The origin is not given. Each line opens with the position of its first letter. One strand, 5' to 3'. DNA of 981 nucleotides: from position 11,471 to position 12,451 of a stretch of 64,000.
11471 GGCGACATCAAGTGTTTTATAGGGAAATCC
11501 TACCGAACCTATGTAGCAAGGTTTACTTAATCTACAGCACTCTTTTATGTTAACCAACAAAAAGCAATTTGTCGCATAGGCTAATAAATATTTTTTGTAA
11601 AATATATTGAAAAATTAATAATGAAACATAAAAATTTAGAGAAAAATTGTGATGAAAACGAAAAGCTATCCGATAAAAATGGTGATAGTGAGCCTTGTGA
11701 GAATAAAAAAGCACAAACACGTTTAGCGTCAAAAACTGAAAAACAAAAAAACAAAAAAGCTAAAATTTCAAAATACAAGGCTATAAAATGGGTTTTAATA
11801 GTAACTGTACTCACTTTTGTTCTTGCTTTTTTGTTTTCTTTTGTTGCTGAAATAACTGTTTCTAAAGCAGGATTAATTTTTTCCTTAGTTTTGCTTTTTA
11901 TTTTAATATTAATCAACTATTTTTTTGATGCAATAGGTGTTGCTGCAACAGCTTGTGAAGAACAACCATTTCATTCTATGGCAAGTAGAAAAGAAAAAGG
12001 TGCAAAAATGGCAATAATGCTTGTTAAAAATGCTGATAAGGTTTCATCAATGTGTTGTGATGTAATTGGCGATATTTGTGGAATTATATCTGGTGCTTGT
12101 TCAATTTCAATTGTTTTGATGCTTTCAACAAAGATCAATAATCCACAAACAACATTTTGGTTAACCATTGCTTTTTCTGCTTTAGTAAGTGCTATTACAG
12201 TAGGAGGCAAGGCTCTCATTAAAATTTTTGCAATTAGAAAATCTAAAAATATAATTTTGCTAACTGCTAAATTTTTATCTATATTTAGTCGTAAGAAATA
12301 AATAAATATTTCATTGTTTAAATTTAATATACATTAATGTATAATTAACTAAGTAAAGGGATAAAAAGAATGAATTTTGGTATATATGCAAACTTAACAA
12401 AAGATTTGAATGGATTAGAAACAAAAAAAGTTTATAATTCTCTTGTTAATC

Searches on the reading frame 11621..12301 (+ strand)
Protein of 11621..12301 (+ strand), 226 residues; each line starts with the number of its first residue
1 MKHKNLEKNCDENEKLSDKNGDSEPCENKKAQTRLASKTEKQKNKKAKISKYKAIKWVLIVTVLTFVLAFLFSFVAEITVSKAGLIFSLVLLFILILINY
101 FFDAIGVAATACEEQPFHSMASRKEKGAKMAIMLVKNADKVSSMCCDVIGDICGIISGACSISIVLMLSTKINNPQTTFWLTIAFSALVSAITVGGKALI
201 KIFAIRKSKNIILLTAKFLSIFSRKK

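Call 4: search_protein_families(library=pfam, proteins=[window:11621-12301:+])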
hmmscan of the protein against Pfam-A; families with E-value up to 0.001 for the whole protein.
window:11621-12301:+ (226 aa): 1 family
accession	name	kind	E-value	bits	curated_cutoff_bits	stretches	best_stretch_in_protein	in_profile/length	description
PF01595.25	CNNM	-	4.3e-06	27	28.4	1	91-223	2-128/181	Cyclin M transmembrane N-terminal domain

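Call 5: search_protein_families(library=ncbifam, proteins=[window:11621-12301:+])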
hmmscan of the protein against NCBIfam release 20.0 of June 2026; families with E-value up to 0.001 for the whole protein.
window:11621-12301:+ (226 aa): 0 families

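Call 8: search_solved_structures(query=window:11621-12301:+, max_evalue=1, show_alignments=2)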
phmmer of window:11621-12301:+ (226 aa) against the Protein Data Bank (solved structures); distinct sequences matched with E-value up to 1: 3.
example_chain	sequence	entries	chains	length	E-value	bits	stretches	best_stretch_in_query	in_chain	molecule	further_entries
7m1u_A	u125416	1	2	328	0.24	14.3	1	85-222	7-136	Hemolysin, contains CBS domains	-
7m1t_A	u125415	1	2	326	0.24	14.3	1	85-222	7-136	Hemolysin, contains CBS domains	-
8w9t_A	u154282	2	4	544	0.52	13.2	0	162-216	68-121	HKT2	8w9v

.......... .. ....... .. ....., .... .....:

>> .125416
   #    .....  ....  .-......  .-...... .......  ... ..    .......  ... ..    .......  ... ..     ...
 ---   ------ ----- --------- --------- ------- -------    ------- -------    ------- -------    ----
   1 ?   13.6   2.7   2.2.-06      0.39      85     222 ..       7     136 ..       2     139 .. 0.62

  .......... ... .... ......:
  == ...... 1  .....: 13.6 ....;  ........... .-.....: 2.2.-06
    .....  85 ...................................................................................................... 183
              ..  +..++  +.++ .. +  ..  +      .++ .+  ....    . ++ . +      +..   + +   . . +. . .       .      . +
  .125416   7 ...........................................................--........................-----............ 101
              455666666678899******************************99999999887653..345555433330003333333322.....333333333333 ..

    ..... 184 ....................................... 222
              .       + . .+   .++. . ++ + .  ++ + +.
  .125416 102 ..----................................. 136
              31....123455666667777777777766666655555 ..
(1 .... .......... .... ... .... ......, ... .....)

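Call 10: find_homologous_proteins(query=window:11621-12301:+)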
Query window:11621-12301:+ (226 aa): 1195 proteins with E <= 0.001 among 1672 candidates; the best 120 are listed.
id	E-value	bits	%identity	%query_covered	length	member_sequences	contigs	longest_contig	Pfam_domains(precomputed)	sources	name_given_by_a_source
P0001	2.1e-137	473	100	100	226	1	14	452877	PF01595.26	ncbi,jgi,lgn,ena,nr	ncbi:MAG TPA: hypothetical protein GX709_01040 [Clostridiales bacterium]|nr:hypothetical protein [Cl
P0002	1.8e-87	310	70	100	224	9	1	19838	-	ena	-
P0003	3.0e-79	283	64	100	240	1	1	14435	PF01595.26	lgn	-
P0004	2.7e-67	244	61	93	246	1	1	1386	PF01595.26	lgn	-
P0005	2.1e-57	212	55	83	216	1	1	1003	-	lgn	-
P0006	8.0e-53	197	44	97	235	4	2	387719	PF01595.26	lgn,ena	-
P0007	8.1e-53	197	45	98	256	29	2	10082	PF01595.26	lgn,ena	-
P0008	3.2e-52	195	43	97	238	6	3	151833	PF01595.26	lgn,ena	-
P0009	5.1e-52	194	53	84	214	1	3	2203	PF01595.26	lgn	-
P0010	5.7e-52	194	53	84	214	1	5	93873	PF01595.26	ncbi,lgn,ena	-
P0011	6.9e-52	194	43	98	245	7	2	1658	PF01595.26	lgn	-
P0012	7.0e-52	194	44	95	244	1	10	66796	PF01595.26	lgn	-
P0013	8.1e-52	194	46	93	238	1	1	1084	PF01595.26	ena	-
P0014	8.3e-52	194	53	84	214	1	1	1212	PF01595.26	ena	-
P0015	8.3e-52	194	53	84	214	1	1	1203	PF01595.26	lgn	-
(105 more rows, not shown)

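Call 16: find_encoding_contigs(protein=P0001, flank=3000, max_places=3)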
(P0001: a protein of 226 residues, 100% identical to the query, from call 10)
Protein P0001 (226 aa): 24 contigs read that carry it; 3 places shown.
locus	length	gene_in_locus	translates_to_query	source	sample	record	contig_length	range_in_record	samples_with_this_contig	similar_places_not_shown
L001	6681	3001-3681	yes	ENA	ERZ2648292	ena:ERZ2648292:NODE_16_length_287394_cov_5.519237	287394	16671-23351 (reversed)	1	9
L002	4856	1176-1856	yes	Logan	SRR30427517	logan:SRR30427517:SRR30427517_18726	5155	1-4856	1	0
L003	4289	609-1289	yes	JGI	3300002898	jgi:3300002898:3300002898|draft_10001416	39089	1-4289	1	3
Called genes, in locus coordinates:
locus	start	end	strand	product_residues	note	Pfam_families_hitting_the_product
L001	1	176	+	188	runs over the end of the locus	PF08207:EFP_N, PF01132:EFP, PF09285:Elong-fact-P_C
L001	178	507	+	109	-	PF03780:Asp23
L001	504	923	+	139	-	PF01029:NusB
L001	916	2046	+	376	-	PF13742:tRNA_anti_2, PF02601:Exonuc_VII_L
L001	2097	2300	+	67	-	PF02609:Exonuc_VII_S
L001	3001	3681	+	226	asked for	PF01595:CNNM (weak)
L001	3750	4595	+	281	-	PF01513:NAD_kinase, PF20143:NAD_kinase_C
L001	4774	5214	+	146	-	PF01316:Arg_repressor, PF02863:Arg_repressor_C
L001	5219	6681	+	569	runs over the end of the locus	PF02463:SMC_N, PF13476:AAA_23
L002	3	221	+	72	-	?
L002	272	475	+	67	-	PF02609:Exonuc_VII_S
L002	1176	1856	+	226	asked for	PF01595:CNNM (weak)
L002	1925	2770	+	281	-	PF01513:NAD_kinase, PF20143:NAD_kinase_C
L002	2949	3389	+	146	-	PF01316:Arg_repressor, PF02863:Arg_repressor_C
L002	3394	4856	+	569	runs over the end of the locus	PF02463:SMC_N, PF13476:AAA_23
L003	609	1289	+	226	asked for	PF01595:CNNM (weak)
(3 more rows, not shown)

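Call 17: find_encoding_contigs(protein=P0002, flank=6000, max_places=2)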
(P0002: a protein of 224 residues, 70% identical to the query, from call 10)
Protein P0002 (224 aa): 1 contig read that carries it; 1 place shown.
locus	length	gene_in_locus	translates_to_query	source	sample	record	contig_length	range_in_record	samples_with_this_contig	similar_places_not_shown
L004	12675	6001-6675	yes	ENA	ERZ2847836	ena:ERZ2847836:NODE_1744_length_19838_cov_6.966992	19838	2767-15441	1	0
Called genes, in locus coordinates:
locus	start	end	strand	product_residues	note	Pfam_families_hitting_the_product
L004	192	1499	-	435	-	PF13365:Trypsin_2, PF00089:Trypsin, PF13180:PDZ_2 (faint)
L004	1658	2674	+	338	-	PF01321:Creatinase_N, PF00557:Peptidase_M24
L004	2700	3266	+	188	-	PF08207:EFP_N, PF01132:EFP, PF09285:Elong-fact-P_C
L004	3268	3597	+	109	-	PF03780:Asp23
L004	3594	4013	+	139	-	PF01029:NusB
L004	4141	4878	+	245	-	PF13742:tRNA_anti_2 (weak), PF02601:Exonuc_VII_L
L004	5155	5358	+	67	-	PF02609:Exonuc_VII_S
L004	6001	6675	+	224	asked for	-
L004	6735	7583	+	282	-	PF01513:NAD_kinase, PF20143:NAD_kinase_C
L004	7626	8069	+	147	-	PF01316:Arg_repressor, PF02863:Arg_repressor_C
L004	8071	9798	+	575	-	PF02463:SMC_N, PF13476:AAA_23 (faint)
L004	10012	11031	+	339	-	PF02912:Phe_tRNA-synt_N, PF01409:tRNA-synt_2d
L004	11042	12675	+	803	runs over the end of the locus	PF01588:tRNA_bind, PF03483:B3_4, PF03484:B5, PF17759:tRNA_synthFbeta, PF03147:FDX-ACB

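Call 18: find_encoding_contigs(protein=P0003, flank=6000, max_places=2)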
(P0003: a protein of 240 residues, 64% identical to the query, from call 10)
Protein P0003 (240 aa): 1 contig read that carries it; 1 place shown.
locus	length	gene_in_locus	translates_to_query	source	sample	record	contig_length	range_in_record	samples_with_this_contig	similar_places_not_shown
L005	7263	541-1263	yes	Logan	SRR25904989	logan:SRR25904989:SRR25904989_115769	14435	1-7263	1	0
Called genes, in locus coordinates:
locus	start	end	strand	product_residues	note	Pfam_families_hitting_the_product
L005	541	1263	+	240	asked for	PF01595:CNNM (weak)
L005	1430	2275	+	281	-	PF01513:NAD_kinase, PF20143:NAD_kinase_C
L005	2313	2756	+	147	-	PF01316:Arg_repressor, PF02863:Arg_repressor_C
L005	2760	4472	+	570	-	PF02463:SMC_N, PF13476:AAA_23 (weak)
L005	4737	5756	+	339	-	PF02912:Phe_tRNA-synt_N, PF01409:tRNA-synt_2d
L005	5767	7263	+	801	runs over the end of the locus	PF01588:tRNA_bind, PF03483:B3_4, PF03484:B5, PF17759:tRNA_synthFbeta, PF03147:FDX-ACB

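Call 20: find_related_loci(query=A1, collection=genome_contigs, flank=4000)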
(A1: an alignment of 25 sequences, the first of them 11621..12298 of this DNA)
Query A1 (226 aa) in genome_contigs; peptide patterns used: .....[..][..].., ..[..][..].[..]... (x = any residue, [..] = any of these).
599 stretches matched a pattern (row limit reached: there are more); 588 encode a relative of the query (tblastn E <= 1e-3); the best 80 are kept; 80 distinct loci.
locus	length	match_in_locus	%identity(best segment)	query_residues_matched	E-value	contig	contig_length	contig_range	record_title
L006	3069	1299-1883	47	32-226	7e-53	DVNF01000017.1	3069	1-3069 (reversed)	MAG TPA_asm: Candidatus Stercoripulliclostridium merdigallinarum isolate 18911 MalCec4__C60946_L3069_SRR2134673, whole g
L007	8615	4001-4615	48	18-226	1e-50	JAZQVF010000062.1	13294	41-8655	MAG: Candidatus Stercoripulliclostridium sp. isolate T1900045171_TC20190165.MAGScoT_cleanbin_000006 SGB_5191_k141_315704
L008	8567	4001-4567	47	40-226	1e-50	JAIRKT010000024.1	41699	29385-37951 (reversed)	MAG: Christensenellaceae bacterium isolate Cc175_bin14 k119_3031492, whole genome shotgun sequence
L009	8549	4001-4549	45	37-224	1e-48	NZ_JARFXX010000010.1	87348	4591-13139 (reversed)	Neopoerus faecalis strain CMD_1836 LM_D8_4-BHI_SB-7_1_NODE_10_length_87348, whole genome shotgun sequence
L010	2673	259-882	47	13-226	5e-48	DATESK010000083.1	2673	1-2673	MAG TPA_asm: Clostridia bacterium isolate SMAG_U9099 k141_673707, whole genome shotgun sequence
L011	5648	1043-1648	45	17-226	2e-47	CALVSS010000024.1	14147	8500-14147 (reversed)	MAG: uncultured Bacilli bacterium isolate BRZ_IM__bin73 genome assembly, contig: BRZ_IM__NODE_4341_length_14147_cov_4.69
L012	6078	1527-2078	49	40-224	1e-46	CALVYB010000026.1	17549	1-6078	MAG: uncultured Bacilli bacterium isolate BRZ_LS__bin9 genome assembly, contig: BRZ_LS__NODE_1964_length_17549_cov_13.50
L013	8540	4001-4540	43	40-224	7e-46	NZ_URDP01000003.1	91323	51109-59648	Uncultured Oscillibacter sp. isolate UMGS906, whole genome shotgun sequence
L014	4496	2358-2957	42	11-226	8e-46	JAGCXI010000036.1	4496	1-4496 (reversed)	MAG: Clostridia bacterium isolate RGIG10208 Yak_Rumen-5__c894672, whole genome shotgun sequence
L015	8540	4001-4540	44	38-224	1e-45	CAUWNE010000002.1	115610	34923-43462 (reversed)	MAG: uncultured Dysosmobacter sp. isolate SRS10476986__bin22 genome assembly, contig: SRS10476986_NODE_74_length_115610_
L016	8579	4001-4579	44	23-226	1e-45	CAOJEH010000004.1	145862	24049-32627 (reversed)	MAG TPA_asm: uncultured Tenericutes bacterium isolate SRR15604498_bin.63_metawrap_v1.3_MAG genome assembly, contig: NODE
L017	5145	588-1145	43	37-226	2e-45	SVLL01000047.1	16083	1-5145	MAG: Oscillospiraceae bacterium isolate SIG486 NODE_64022_length_16083_cov_2.018551, whole genome shotgun sequence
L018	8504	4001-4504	48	57-226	3e-45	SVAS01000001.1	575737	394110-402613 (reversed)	MAG: Bacillota bacterium isolate SIG208 NODE_21_length_575737_cov_13.617184, whole genome shotgun sequence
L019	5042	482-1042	45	40-226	2e-45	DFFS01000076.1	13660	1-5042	MAG TPA_asm: Christensenella sp. UBA3770 UBA3770_contig_152028, whole genome shotgun sequence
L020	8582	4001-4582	42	32-226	4e-45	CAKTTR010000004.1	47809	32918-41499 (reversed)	MAG: uncultured Oscillospiraceae bacterium isolate REFINED_METABAT215_TOP10_CONTIGS_1500_ASSEMBLY_K77_MERGED__Hadza_PheC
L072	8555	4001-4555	39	40-225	3e-41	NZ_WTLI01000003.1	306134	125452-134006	Paenibacillus turpanensis strain YIM B00363 Scaffold3, whole genome shotgun sequence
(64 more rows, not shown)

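Call 51: predict_structure(alignment_id=A1)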
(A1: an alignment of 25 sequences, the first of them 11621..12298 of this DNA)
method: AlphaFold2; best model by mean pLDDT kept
length: 226 residues; sequences in the alignment: 25
mean_pLDDT: 77.7   pTM: 0.63
mean pLDDT of the five models: 77.7, 77.3, 76.4, 75.1, 73.1
residues with pLDDT >= 90: 78; 70-90: 95; 50-70: 6; < 50: 47
segments of 3 or more residues with pLDDT < 50: 1-46
pLDDT, mean of each block of 10 residues (from residue 1): 43 42 39 42 52 81 82 78 82 90 94 93 93 94 90 86 84 86 88 90 92 92 69
secondary structure, 60 per line:
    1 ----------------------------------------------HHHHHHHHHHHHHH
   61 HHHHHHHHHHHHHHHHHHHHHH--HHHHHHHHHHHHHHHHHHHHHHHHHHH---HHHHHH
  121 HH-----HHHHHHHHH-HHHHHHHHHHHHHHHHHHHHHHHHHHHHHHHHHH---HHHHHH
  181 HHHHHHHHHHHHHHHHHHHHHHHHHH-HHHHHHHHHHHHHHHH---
elements in order: H47-82 H85-111 H115-122 H128-136 H138-171 H175-206 H208-223

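Call 53: fold_search(model_id=the predicted structure, library=pdb)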
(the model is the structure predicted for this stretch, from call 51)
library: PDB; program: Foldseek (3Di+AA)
matches with E <= 10: 150; with E <= 0.001: 0
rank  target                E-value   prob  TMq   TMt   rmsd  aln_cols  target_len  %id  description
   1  7m1t_B                9.7e-03  1.00  0.40  0.30   5.5       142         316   20  Crystal structure of an archaeal CNNM, MtCorB, with C-terminal deletion in complex with Mg2+-ATP (released 2021-06-16)
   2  7m1t_A                1.4e-02  1.00  0.48  0.35   3.6       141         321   20  Crystal structure of an archaeal CNNM, MtCorB, with C-terminal deletion in complex with Mg2+-ATP (released 2021-06-16)
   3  7m1u_A                8.5e-02  1.00  0.48  0.36   3.8       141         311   20  Crystal structure of an archaeal CNNM, MtCorB, R235L mutant with C-terminal deletion (released 2021-06-16)
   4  7cff                  3.8e-01  0.75  0.30  0.39   9.5       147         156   13  Structure of the thermostabilized transmembrane domain of the bacterial CNNM/CorC family Mg2+ transporter in complex wit (released 2021-02-24)
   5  9n0c_B                1.4e+00  0.16  0.22  0.22  15.7       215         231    9  Crystal structure of Melanotaenia fluviatilis estrogen receptor alpha ligand binding domain complexed with Bisphenol B (released 2026-01-28)
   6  4ry2_B                1.6e+00  0.28  0.31  0.12  15.1       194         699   16  Crystal structure of the peptidase-containing ABC transporter PCAT1 (released 2015-07-22)
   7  5cwf_C                2.2e+00  0.09  0.16  0.19  21.0       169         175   12  Crystal structure of de novo designed helical repeat protein DHR8 (released 2015-12-16)
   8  8x2l_B                2.4e+00  0.10  0.21  0.13  11.0       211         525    9  Structure of human phagocyte NADPH oxidase in the resting state in the presence of 2 mM NADPH (released 2024-01-24)
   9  7u5q_B                2.5e+00  0.04  0.12  0.12  20.7       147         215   14  Crystal structure of transcriptional regulator, GntR family, from Brucella melitensis (released 2022-03-09)
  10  4p9f_B                2.6e+00  0.06  0.14  0.15  19.6       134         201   12  E. coli McbR/YncC (released 2015-01-14)
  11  6suo_B                3.3e+00  0.11  0.21  0.23  14.1       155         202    7  ERa_L536S (L536S/C381S/C471S,C530S) in complex with a tricyclic indole (compound 6) (released 2019-10-30)
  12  6zos_B                3.9e+00  0.11  0.23  0.22  14.1       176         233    8  Oestrogen receptor ligand binding domain in complex with compound 18 (released 2021-01-20)
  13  6vjd_C                3.9e+00  0.11  0.23  0.22  14.6       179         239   10  Estrogen Receptor Alpha Ligand Binding Domain in Complex with Lasofoxifene (released 2020-02-26)
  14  7ung_D0               3.9e+00  0.07  0.18  0.16  27.6       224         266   11  48-nm repeat of the human respiratory doublet microtubule (released 2022-10-05)
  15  7ymj_A                3.9e+00  0.04  0.14  0.12  22.9       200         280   15  Cryo-EM structure of alpha1AAR-Nb6 complex bound to tamsulosin (released 2023-07-05)
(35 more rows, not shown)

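Call 57: search_protein_families(library=pfam, proteins=[L072:724-2076:+, L072:2341-3267:+, L072:3992-4651:+, L072:4539-6515:+, L072:6534-7355:+, L072:7448-7903:+, L072:7944-8390:+], max_evalue=0.001)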
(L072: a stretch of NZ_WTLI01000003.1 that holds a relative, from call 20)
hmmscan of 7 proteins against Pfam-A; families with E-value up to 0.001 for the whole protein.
L072:724-2076:+ (450 aa): 3 families
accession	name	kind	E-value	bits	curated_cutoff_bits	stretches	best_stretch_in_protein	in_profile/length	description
PF02601.20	Exonuc_VII_L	-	2e-114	382.8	35.9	1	126-442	1-315/315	Exonuclease VII, large subunit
PF13742.12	tRNA_anti_2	-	1.3e-33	115.5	27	1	8-103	1-95/95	OB-fold nucleic acid binding domain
PF01336.31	tRNA_anti-codon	-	5.7e-14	52.2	27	1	30-104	1-74/75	OB-fold nucleic acid binding domain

L072:2341-3267:+ (308 aa): 1 family
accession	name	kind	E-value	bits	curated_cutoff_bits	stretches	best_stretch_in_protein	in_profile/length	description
PF00348.22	polyprenyl_synt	-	3.2e-58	197.4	27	1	43-277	4-230/251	Polyprenyl synthetase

L072:3992-4651:+ (219 aa): 1 family
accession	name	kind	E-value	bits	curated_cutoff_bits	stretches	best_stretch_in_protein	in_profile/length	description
PF01595.25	CNNM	-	8.1e-05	22.8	28.4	1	54-185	2-127/181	Cyclin M transmembrane N-terminal domain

L072:4539-6515:+ (658 aa): 6 families
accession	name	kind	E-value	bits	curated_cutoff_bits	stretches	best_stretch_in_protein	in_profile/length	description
PF13292.11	DXP_synthase_N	-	8.2e-125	416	21.2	1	31-306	1-274/274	1-deoxy-D-xylulose-5-phosphate synthase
PF02779.29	Transket_pyr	-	3.9e-46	157.3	27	1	343-503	4-171/174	Transketolase, pyrimidine binding domain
PF02780.25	Transketolase_C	-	7.9e-30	103.8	25.9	1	521-642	1-123/124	Transketolase, C-terminal domain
PF00456.26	Transketolase_N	-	2.1e-06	27.4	22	0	162-210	143-192/334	Transketolase, thiamine diphosphate binding domain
PF02775.26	TPP_enzyme_C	-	8.7e-06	26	21.9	1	145-203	32-84/151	Thiamine pyrophosphate enzyme, C-terminal TPP binding domain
PF17147.9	PFOR_II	-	0.00018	22.3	27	1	533-602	4-73/102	Pyruvate:ferredoxin oxidoreductase core domain II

L072:6534-7355:+ (273 aa): 2 families
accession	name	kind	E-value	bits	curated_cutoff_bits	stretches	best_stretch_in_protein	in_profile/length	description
PF01728.25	FtsJ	-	9.9e-40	136.8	24.1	1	62-245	1-180/181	FtsJ-like methyltransferase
PF01479.30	S4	-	3.3e-09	36.8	22.8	1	6-50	1-45/48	S4 domain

L072:7448-7903:+ (151 aa): 0 families

L072:7944-8390:+ (148 aa): 2 families
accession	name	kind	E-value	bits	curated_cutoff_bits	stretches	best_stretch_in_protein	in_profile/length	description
PF01316.27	Arg_repressor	-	9.2e-29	99.5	27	1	2-66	3-67/70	Arginine repressor, DNA binding domain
PF02863.23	Arg_repressor_C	-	4.2e-25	87.8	25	1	81-144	3-66/68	Arginine repressor, C-terminal domain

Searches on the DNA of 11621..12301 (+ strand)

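Call 50: search_rna_families(sources=[L004, L006, L008, L035, L040, L065, L075, L072, L013, L016], threshold=gathering)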
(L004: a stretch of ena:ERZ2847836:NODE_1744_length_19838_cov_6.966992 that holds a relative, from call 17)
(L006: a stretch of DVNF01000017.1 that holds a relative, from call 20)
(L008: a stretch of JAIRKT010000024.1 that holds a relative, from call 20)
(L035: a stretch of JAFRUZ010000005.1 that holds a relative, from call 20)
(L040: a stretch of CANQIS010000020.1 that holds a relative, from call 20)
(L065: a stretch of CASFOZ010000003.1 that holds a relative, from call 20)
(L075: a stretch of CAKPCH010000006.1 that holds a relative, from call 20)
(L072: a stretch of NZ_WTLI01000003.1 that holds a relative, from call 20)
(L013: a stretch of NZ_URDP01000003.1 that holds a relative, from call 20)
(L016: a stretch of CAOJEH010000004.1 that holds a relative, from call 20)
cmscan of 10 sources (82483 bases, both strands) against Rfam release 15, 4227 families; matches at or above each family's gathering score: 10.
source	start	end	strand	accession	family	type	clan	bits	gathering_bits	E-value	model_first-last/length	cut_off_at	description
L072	3321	3991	+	RF01071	OLE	Gene;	-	513.9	50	1e-147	1-616/616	no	Ornate Large Extremophilic RNA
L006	507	1116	+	RF01071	OLE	Gene;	-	439.9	50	9.1e-126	1-616/616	no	Ornate Large Extremophilic RNA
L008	3259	3822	+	RF01071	OLE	Gene;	-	408.5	50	1.9e-116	1-616/616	no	Ornate Large Extremophilic RNA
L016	3368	3974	+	RF01071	OLE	Gene;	-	401.2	50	2.8e-114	1-616/616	no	Ornate Large Extremophilic RNA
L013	3299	3969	+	RF01071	OLE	Gene;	-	391.1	50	2.8e-111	1-616/616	no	Ornate Large Extremophilic RNA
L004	5403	5993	+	RF01071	OLE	Gene;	-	388.1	50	2.2e-110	1-616/616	no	Ornate Large Extremophilic RNA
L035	3437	3967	+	RF01071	OLE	Gene;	-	276.5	50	2.9e-77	1-616/616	no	Ornate Large Extremophilic RNA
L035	160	230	-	RF00005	tRNA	Gene; tRNA;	CL00001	69.3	29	6.2e-13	1-71/71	no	tRNA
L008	1884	1955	+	RF00005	tRNA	Gene; tRNA;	CL00001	65.4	29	7.3e-12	1-71/71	no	tRNA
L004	48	129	+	RF00005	tRNA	Gene; tRNA;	CL00001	53.3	29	1.6e-08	1-71/71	no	tRNA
